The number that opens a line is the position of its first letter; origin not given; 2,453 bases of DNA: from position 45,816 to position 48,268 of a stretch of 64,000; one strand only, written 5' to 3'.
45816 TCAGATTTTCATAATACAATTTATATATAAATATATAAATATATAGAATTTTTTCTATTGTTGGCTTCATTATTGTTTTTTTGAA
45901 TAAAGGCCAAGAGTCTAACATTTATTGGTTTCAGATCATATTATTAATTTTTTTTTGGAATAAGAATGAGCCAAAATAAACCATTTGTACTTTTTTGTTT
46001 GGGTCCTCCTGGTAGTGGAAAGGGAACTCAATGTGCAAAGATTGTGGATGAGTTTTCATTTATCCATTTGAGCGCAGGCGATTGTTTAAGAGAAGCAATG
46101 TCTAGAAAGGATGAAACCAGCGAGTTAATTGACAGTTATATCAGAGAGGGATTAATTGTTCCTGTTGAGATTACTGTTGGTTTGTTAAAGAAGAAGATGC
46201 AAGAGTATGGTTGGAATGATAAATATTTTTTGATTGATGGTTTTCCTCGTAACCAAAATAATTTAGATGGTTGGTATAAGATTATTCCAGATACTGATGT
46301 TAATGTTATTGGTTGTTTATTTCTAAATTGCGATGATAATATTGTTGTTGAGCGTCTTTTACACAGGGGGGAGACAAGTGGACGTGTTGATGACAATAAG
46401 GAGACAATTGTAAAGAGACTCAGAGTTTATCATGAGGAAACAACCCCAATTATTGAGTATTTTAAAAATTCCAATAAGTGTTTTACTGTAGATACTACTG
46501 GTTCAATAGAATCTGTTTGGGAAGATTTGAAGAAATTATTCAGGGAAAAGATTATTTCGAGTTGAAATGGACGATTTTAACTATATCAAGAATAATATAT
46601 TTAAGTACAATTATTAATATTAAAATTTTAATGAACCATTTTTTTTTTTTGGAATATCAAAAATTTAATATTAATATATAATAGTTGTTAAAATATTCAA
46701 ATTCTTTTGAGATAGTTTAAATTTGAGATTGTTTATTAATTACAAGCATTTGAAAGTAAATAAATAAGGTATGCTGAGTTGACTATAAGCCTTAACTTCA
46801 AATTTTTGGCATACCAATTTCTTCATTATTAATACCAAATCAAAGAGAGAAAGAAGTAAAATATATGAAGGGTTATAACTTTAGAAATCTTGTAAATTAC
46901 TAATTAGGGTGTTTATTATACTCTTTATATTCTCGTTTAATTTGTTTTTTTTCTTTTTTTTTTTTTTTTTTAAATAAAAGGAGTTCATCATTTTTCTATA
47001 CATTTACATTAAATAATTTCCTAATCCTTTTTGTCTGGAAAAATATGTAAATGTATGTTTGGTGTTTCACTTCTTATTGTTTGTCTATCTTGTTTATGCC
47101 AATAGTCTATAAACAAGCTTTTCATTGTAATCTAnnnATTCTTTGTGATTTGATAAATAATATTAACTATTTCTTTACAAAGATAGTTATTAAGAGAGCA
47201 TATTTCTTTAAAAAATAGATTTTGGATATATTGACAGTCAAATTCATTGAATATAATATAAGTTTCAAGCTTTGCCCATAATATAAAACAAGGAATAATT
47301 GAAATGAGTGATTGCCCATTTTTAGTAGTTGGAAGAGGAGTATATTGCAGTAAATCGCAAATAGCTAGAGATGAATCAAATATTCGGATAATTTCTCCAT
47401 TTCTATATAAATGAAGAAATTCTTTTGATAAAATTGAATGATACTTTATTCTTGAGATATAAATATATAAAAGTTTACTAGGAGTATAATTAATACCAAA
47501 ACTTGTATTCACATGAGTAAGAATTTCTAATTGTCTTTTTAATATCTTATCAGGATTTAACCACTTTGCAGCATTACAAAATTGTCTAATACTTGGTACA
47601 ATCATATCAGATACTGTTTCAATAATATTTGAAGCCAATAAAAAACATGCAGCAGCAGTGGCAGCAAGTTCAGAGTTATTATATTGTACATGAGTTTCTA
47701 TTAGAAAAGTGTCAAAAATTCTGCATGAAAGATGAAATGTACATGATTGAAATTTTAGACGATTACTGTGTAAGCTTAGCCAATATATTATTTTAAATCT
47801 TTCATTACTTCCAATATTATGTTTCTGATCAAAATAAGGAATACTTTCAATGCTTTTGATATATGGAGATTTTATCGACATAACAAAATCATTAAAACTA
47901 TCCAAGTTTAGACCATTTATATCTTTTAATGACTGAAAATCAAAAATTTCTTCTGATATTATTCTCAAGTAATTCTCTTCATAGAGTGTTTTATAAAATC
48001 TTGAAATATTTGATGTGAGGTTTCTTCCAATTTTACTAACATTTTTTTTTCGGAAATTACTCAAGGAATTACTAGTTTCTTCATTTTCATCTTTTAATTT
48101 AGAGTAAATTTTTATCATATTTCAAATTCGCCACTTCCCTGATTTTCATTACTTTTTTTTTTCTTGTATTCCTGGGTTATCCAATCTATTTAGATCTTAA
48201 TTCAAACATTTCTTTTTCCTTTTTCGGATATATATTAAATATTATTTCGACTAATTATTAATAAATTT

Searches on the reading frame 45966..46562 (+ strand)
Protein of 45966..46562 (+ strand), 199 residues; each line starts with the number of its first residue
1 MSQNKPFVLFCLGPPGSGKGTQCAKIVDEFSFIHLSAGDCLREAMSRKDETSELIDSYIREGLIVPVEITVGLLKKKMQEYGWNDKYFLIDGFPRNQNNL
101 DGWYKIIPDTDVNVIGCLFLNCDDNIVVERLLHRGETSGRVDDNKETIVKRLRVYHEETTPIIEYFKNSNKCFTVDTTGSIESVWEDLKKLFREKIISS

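Call 58: search_protein_families(library=pfam, proteins=[window:45966-46562:+], max_evalue=0.001)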
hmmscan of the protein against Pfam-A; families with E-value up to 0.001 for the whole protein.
window:45966-46562:+ (199 aa): 4 families
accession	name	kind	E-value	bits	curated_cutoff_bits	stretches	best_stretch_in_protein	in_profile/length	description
PF00406.28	ADK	-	1e-42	146.3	26.8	1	12-170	2-150/151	Adenylate kinase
PF13207.12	AAA_17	-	4.9e-29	101.8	27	1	12-148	1-135/136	AAA domain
PF13238.12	AAA_18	-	2.3e-07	31.8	29.4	1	12-146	4-123/128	AAA domain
PF13671.12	AAA_33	-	3.6e-05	24.5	27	1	8-150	1-134/143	AAA domain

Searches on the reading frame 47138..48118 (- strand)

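Call 58: search_protein_families(library=pfam, proteins=[window:47138-48118:-], max_evalue=0.001)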
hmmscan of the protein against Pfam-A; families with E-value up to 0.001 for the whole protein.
window:47138-48118:- (327 aa): 1 family
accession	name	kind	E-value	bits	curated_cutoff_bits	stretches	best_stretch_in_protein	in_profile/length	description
PF00134.28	Cyclin_N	-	5.3e-12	46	23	1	88-204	12-123/127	Cyclin, N-terminal domain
